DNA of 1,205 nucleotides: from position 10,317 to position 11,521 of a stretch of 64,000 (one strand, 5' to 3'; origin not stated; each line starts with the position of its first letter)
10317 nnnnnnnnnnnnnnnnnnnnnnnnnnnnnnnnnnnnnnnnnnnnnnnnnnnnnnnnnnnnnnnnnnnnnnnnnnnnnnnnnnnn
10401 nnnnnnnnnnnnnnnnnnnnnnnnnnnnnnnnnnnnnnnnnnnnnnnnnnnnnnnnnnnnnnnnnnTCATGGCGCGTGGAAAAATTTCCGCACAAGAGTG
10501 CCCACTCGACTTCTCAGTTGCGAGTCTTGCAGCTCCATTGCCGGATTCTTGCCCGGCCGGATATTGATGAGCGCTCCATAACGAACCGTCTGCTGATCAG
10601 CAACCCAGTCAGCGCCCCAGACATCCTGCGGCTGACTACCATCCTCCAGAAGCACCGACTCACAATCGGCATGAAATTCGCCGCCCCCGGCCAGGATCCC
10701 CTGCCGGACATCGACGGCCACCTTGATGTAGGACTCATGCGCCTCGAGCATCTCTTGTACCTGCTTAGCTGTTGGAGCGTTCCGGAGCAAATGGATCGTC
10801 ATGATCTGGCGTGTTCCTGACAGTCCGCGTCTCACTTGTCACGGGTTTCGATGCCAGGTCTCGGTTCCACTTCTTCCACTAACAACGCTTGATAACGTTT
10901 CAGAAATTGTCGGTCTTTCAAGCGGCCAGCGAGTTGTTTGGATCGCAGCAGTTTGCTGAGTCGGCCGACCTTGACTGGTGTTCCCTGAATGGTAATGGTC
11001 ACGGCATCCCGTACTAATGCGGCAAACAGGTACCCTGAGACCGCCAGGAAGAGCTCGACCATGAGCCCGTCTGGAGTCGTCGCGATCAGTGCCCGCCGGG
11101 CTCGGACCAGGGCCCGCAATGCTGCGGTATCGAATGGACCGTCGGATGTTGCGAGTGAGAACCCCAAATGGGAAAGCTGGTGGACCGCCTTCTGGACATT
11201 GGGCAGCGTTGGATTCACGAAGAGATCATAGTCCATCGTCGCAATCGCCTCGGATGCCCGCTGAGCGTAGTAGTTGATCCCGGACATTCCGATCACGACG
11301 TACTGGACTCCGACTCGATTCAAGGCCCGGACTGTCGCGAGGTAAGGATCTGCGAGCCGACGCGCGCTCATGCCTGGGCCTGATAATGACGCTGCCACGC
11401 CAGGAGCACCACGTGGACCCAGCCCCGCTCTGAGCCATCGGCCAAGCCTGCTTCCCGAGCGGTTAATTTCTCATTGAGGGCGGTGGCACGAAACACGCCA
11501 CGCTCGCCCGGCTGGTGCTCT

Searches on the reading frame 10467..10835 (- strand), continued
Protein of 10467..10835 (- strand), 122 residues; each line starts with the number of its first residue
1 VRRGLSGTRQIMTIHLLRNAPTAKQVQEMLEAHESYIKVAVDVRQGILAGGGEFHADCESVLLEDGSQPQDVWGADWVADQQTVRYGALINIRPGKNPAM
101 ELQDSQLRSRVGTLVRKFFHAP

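Call 66: get_annotated_region(hit=H7, flank=5000)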
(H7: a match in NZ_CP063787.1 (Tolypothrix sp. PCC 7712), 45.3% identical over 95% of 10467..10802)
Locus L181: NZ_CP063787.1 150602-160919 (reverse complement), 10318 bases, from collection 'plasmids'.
description: Tolypothrix sp. PCC 7712 plasmid unnamed2, complete sequence
organism: Tolypothrix sp. PCC 7712 (NCBI taxid 2596898)
taxonomy: Bacteria; Cyanobacteriota; Cyanophyceae; Nostocales; Tolypothrichaceae; Tolypothrix; Tolypothrix sp. PCC 7712
host: -; source: Soil sample,soil; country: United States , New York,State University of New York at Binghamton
typing (MOB-suite, as given by PLSDB): mobilizable; replicon rep_cluster_1657; relaxase MOBV
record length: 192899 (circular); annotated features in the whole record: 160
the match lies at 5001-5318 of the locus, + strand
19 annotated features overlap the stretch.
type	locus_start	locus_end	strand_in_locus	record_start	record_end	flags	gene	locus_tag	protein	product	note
CDS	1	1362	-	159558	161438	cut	-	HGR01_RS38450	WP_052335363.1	hypothetical protein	-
CDS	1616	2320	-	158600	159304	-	-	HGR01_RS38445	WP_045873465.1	hypothetical protein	-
CDS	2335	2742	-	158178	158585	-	-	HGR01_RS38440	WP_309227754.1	hypothetical protein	-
CDS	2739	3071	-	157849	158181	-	-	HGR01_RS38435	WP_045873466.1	hypothetical protein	-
CDS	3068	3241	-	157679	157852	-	-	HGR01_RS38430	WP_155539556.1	hypothetical protein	-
CDS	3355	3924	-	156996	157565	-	-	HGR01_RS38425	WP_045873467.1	hypothetical protein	-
CDS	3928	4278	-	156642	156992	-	-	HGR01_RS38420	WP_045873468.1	hypothetical protein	-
CDS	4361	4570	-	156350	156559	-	-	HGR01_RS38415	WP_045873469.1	hypothetical protein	-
CDS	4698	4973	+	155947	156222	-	-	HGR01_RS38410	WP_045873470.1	hypothetical protein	-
CDS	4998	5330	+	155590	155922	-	-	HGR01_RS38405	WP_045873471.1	DUF5674 family protein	-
CDS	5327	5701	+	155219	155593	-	-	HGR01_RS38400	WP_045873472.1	hypothetical protein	-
CDS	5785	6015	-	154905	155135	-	-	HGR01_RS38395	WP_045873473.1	hypothetical protein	-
CDS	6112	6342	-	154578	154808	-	-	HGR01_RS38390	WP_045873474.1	hypothetical protein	-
CDS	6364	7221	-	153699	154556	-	-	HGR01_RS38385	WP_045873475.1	hypothetical protein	-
CDS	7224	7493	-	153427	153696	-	-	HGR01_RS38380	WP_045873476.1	hypothetical protein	-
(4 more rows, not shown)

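Call 71: fold_search(model_id=the predicted structure, library=viral)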
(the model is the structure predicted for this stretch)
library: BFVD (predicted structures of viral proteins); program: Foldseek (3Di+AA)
matches with E <= 10: 104; with E <= 0.001: 0
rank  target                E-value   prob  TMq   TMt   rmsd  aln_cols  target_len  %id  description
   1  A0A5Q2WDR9            7.1e-01  0.15  0.36  0.35   7.3        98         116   14  Uncharacterized protein [Bacillus phage vB_Bpu_PumA1]
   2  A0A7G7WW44            8.6e-01  0.16  0.43  0.29   7.5       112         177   12  Uncharacterized protein [Rhizobium phage AF3]
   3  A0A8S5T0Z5            9.2e-01  0.16  0.33  0.08   6.6        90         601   10  PolyVal ADP-Ribosyltransferase [Myoviridae sp. ctWb16]
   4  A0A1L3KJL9            1.0e+00  0.06  0.27  0.20  12.0       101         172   15  (no name in the UniProt tables at hand)
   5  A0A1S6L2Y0            1.1e+00  0.08  0.20  0.24   5.4        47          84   17  Uncharacterized protein [Erwinia phage vB_EamM_Yoloswag]
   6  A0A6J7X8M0            1.2e+00  0.13  0.29  0.40   6.2        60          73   10  Uncharacterized protein [uncultured Caudovirales phage]
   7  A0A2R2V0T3            1.6e+00  0.03  0.21  0.19   9.4        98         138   15  S-adenosyl-L-methionine hydrolase [Pectobacterium phage POP72]
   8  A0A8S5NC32            2.1e+00  0.12  0.33  0.30   9.3        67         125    9  Uncharacterized protein [Siphoviridae sp. ctjd446]
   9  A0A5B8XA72            2.2e+00  0.06  0.25  0.09   6.2        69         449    6  F1055L [African swine fever virus]
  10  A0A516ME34            2.5e+00  0.03  0.24  0.20  13.2       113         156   15  (no name in the UniProt tables at hand)
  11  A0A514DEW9            2.5e+00  0.03  0.25  0.27  15.7        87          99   17  (no name in the UniProt tables at hand)
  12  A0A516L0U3            2.7e+00  0.09  0.24  0.32   4.3        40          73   20  (no name in the UniProt tables at hand)
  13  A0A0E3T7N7            2.7e+00  0.08  0.32  0.27   6.4        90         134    9  Uncharacterized protein [Bacillus phage Stills]
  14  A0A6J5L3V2            2.9e+00  0.09  0.34  0.33   7.9        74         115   15  Uncharacterized protein [uncultured Caudovirales phage]
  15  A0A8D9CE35            2.9e+00  0.06  0.25  0.37   4.2        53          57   13  Uncharacterized protein [uncultured marine phage]
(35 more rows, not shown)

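Call 86: search_protein_families(library=pfam, alignment_id=A7, max_evalue=0.0001)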
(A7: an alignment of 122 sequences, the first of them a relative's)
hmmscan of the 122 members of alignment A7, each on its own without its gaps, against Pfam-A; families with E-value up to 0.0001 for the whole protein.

A. member 1, L014:2659-3054:+ (132 aa): 1 family
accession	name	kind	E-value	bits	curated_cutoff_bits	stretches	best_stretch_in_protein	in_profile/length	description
PF06155.17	GBBH-like_N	-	1.2e-24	87.3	22.8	1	16-112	6-85/85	Gamma-butyrobetaine hydroxylase-like, N-terminal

B. families by the number of members that match (of 122 scanned): 154 families (the first 25 are shown)
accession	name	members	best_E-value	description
PF01042.26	Ribonuc_L-PSP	3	2e-42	Endoribonuclease L-PSP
PF13635.12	DUF4143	2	8.1e-43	Domain of unknown function (DUF4143)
PF04471.18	Mrr_cat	2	2.5e-37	Restriction endonuclease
PF00849.27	PseudoU_synth_2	2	4.7e-34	RNA pseudouridylate synthase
PF14338.12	Mrr_N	2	2.3e-30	Mrr N-terminal domain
PF00072.30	Response_reg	2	1e-29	Response regulator receiver domain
PF07719.23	TPR_2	2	3.3e-26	Tetratricopeptide repeat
PF00515.34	TPR_1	2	1.2e-25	Tetratricopeptide repeat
PF13173.12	AAA_14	2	7e-22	AAA domain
PF05016.21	ParE_toxin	2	9.6e-20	ParE toxin of type II toxin-antitoxin system, parDE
PF13424.12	TPR_12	2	1.2e-19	Tetratricopeptide repeat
PF13432.12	TPR_16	2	1.4e-19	Tetratricopeptide repeat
PF14559.12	TPR_19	2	5.3e-19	Tetratricopeptide repeat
PF13181.12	TPR_8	2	5.9e-19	Tetratricopeptide repeat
PF13428.12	TPR_14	2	1.3e-17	Tetratricopeptide repeat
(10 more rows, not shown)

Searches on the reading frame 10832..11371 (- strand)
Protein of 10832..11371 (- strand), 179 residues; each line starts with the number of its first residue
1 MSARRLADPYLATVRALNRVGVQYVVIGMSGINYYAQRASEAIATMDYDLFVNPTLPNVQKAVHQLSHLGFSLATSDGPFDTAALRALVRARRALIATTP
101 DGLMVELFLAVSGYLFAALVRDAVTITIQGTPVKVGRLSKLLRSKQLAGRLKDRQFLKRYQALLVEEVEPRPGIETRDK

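Call 3: search_protein_families(library=pfam, proteins=[window:10832-11371:-], max_evalue=1)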
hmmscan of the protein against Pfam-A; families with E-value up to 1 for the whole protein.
window:10832-11371:- (179 aa): 3 families
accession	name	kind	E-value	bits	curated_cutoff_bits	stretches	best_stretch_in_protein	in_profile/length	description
PF09970.15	DUF2204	-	0.0036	17.4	20.3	1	11-164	6-148/181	Nucleotidyl transferase of unknown function (DUF2204)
PF19664.4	DUF6167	-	0.06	13.9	27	1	83-124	13-51/96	Family of unknown function (DUF6167)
PF13579.12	Glyco_trans_4_4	-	0.095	13.5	29.7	1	31-165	2-133/158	Glycosyl transferase 4-like domain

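Call 4: search_protein_families(library=padloc, proteins=[window:10832-11371:-], max_evalue=1)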
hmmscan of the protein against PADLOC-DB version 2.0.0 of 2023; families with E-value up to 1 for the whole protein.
window:10832-11371:- (179 aa): 1 family
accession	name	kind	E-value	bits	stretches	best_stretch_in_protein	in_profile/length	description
PDLC03734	oMTase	-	0.035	11.1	1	15-51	18-54/444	orphan methyltransferase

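Call 5: search_protein_families(library=ncbifam, proteins=[window:10832-11371:-], max_evalue=1)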
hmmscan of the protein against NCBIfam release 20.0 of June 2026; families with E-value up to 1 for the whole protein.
window:10832-11371:- (179 aa): 0 families

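Call 12: find_homologous_proteins(query=window:10832-11371:-, max_evalue=0.01)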
Query window:10832-11371:- (179 aa): 150 proteins with E <= 0.01 among 1074 candidates; the best 120 are listed.
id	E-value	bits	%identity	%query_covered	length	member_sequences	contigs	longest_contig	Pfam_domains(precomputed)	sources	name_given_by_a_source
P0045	4.8e-108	376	100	100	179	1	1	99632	-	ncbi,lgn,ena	-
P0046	5.9e-73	262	74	92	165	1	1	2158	-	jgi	-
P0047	1.5e-72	261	77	91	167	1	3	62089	-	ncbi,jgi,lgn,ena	-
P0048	2.1e-67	244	69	93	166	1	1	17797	-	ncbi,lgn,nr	ncbi:MAG: hypothetical protein HY597_06170 [Candidatus Omnitrophica bacterium]|nr:hypothetical prote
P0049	4.4e-67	243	70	90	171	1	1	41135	-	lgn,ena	-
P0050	1.7e-66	241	67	96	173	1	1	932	-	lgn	-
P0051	3.3e-66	240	69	92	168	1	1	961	-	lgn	-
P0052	6.5e-65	236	67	93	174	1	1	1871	-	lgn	-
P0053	6.8e-65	236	66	92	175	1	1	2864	-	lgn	-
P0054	1.6e-64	235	66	93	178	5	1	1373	-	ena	-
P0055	1.3e-63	232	64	96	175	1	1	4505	-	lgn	-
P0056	1.5e-63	231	66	91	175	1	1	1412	-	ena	-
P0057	1.6e-63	231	65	93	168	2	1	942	-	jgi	jgi:predicted nucleotidyltransferase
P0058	3.8e-63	230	67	91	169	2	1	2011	-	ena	-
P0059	3.8e-63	230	68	90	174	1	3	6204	-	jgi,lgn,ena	-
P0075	2.5e-59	218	63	93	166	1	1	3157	PF09970.16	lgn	-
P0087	2.9e-57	211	64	89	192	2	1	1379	PF09970.16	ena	-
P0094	7.9e-57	210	57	93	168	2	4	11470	PF09970.16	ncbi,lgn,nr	ncbi:MAG: hypothetical protein HYY57_07075 [Candidatus Omnitrophica bacterium]|nr:hypothetical prote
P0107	2.7e-55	205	59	93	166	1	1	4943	PF09970.16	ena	-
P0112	7.3e-55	203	60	89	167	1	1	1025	PF09970.16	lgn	-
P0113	1.0e-54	203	59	92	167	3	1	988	PF09970.16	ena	-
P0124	2.2e-53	198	53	96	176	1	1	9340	PF09970.16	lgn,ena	-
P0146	1.4e-48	183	52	93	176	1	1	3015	PF09970.16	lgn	-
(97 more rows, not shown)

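Call 15: find_encoding_contigs(protein=P0047, flank=6000, max_places=3)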
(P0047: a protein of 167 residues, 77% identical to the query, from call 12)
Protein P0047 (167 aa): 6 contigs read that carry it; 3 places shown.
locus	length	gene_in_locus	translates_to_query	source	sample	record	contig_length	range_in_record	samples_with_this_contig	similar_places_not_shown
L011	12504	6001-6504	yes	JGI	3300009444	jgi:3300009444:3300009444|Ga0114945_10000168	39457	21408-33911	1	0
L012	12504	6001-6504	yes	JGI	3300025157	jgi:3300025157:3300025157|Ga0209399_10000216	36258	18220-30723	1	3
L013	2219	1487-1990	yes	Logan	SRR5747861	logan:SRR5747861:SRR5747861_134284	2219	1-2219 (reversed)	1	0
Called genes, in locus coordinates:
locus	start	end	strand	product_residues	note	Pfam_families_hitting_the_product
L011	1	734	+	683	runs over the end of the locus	PF03279:Lip_A_acyltrans, PF06258:Mito_fiss_Elm1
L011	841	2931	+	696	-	PF13439:Glyco_transf_4, PF13579:Glyco_trans_4_4, PF20706:GT4-conflict, PF00534:Glycos_transf_1, PF13524:Glyco_trans_1_2 (weak), PF13692:Glyco_trans_1_4, PF01075:Glyco_transf_9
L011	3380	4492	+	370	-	PF13439:Glyco_transf_4, PF13477:Glyco_trans_4_2 (faint), PF13579:Glyco_trans_4_4, PF20706:GT4-conflict (weak), PF00534:Glycos_transf_1, PF13692:Glyco_trans_1_4, PF13524:Glyco_trans_1_2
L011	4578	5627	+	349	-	PF01075:Glyco_transf_9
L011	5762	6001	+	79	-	-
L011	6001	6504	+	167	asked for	-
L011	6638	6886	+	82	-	PF15937:PrlF_antitoxin (weak)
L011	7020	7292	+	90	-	PF01850:PIN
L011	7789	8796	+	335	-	PF01075:Glyco_transf_9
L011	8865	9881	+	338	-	PF01075:Glyco_transf_9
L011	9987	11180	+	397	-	PF07884:VKOR, PF13462:Thioredoxin_4, PF01323:DSBA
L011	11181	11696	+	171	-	PF00578:AhpC-TSA, PF08534:Redoxin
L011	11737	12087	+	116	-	PF03745:DUF309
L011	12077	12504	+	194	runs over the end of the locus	PF13875:DUF4202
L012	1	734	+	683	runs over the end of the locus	PF03279:Lip_A_acyltrans, PF06258:Mito_fiss_Elm1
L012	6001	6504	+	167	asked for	-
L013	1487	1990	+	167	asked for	-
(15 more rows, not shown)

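Call 19: search_solved_structures(query=A1, max_evalue=1, show_alignments=2)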
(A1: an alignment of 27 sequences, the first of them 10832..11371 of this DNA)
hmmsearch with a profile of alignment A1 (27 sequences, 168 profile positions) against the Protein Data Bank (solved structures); distinct sequences matched with E-value up to 1: 3.
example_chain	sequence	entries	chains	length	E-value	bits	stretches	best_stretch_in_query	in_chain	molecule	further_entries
7quy_A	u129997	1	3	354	0.24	14.5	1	5-56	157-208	6-hydroxycyclohex-1-ene-1-carbonyl-CoA dehydrogenase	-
7qul_A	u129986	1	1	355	0.24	14.5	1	5-56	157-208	6-hydroxycyclohex-1-ene-1-carbonyl-CoA dehydrogenase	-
4go5_X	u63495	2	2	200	0.71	12.9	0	5-86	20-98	Aspartokinase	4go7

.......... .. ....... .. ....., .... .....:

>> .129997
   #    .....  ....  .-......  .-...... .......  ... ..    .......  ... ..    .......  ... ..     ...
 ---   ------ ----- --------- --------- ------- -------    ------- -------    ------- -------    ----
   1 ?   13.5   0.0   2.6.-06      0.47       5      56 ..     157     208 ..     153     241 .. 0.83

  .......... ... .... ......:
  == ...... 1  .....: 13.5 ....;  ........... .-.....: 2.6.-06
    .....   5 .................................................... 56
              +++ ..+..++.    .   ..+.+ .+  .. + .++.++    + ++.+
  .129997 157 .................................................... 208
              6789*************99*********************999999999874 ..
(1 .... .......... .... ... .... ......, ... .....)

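Call 38: search_protein_families(library=pfam, alignment_id=A1, max_evalue=0.01)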
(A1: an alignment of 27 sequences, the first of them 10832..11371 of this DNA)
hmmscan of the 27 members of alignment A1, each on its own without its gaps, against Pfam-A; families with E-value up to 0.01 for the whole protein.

A. member 1, window:10832-11371:- (179 aa): 1 family
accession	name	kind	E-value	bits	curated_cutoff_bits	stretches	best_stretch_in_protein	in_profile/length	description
PF09970.15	DUF2204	-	0.0036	17.4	20.3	0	11-164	6-148/181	Nucleotidyl transferase of unknown function (DUF2204)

B. families by the number of members that match (of 27 scanned): 2 families
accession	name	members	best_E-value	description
PF09970.15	DUF2204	16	2.9e-07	Nucleotidyl transferase of unknown function (DUF2204)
PF06506.16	PrpR_N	1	0.0097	Propionate catabolism activator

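Call 39: search_protein_families(library=phrogs, proteins=[window:10832-11371:-], max_evalue=0.1)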
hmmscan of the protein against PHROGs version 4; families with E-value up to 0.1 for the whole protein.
window:10832-11371:- (179 aa): 0 families

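Call 45: find_related_loci(query=A1, collection=metagenome_contigs, flank=5000)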
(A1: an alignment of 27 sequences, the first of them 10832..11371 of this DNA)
Query A1 (179 aa) in metagenome_contigs; peptide patterns used: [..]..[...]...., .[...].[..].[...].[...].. (x = any residue, [..] = any of these).
267 stretches matched a pattern; 85 encode a relative of the query (tblastn E <= 1e-3); the best 80 are kept; 80 distinct loci.
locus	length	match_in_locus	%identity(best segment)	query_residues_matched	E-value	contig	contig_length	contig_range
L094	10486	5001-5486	77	3-164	2e-80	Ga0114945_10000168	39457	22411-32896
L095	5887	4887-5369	68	6-166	2e-69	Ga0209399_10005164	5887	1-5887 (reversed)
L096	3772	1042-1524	68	6-166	2e-69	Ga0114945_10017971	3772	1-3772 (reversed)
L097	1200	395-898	60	1-168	2e-72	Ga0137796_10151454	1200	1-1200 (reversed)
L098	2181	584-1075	63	3-166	1e-68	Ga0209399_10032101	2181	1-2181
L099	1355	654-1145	63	3-166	7e-71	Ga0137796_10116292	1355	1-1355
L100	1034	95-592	64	1-166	7e-72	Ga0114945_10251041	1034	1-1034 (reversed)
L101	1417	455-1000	59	1-177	6e-70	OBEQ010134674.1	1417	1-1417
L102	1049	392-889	62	1-166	2e-70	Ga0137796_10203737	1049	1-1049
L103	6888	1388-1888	61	4-172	2e-65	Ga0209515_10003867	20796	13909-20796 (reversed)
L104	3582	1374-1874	61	4-172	2e-65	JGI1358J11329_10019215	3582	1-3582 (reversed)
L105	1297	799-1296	64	3-167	4e-69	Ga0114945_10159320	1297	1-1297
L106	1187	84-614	57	1-178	6e-69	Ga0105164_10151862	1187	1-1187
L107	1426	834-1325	60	1-164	5e-68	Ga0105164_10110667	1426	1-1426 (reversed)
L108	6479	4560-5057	60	1-166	9e-65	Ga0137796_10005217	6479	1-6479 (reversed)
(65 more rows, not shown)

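Call 57: find_related_loci(query=A1, collection=viral_contigs, flank=5000)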
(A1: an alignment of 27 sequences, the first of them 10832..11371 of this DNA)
Query A1 (179 aa) in viral_contigs; peptide patterns used: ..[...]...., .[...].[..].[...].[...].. (x = any residue, [..] = any of these).
38 stretches matched a pattern, but none encodes a relative of the query by tblastn (E <= 1e-3).

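Call 64: search_dna_similar(query=window:10832-11371:-, collection=plasmids, mode=protein, max_evalue=0.001, max_rows=15)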
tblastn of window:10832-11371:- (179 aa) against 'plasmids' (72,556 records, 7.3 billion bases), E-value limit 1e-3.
No match.

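Call 74: search_solved_structures(query=A6, max_evalue=10, show_alignments=3)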
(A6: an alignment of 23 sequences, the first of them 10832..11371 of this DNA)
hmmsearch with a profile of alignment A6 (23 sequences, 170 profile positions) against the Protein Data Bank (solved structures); distinct sequences matched with E-value up to 10: 1.
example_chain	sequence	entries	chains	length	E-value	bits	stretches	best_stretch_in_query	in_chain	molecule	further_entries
4aty_A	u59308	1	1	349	1.4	12.1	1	3-50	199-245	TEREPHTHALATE 1,2-CIS-DIHYDRODIOL DEHYDROGENASE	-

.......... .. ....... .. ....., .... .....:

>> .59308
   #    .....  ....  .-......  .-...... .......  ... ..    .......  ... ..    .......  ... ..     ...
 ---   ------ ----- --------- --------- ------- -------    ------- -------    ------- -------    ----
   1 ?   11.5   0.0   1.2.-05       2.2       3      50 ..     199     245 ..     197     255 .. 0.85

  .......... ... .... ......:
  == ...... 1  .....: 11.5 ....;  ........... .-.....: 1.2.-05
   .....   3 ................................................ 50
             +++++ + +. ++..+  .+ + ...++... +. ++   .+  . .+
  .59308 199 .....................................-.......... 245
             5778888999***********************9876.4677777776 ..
